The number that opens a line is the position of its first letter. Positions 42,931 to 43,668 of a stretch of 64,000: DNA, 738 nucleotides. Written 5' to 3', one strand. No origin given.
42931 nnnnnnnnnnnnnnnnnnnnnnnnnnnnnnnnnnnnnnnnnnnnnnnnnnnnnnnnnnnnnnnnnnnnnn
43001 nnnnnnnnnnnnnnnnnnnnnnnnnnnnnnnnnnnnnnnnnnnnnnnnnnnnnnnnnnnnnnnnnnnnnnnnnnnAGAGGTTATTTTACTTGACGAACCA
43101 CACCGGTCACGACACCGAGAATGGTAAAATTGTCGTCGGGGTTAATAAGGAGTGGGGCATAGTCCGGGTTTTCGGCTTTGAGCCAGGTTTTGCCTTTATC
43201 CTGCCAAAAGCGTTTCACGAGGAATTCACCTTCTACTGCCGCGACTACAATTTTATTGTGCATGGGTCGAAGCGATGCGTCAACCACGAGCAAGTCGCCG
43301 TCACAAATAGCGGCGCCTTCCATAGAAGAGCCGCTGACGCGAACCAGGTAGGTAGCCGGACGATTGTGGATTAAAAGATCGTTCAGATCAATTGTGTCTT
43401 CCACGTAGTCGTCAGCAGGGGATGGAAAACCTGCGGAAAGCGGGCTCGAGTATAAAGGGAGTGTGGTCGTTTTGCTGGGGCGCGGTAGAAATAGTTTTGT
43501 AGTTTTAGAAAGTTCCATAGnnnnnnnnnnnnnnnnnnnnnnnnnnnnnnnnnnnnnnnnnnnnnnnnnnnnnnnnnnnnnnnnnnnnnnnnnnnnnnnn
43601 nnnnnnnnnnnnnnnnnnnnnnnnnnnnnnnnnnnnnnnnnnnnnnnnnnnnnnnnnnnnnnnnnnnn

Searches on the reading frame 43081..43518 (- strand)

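Call 65: search_protein_families(library=pfam, proteins=[window:43081-43518:-], max_evalue=0.001)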
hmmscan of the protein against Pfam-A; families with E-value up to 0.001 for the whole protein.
window:43081-43518:- (145 aa): 1 family
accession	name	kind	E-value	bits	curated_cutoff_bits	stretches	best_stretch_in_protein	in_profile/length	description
PF00717.28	Peptidase_S24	-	2.4e-30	105.1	23.3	1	21-137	1-115/116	Peptidase S24-like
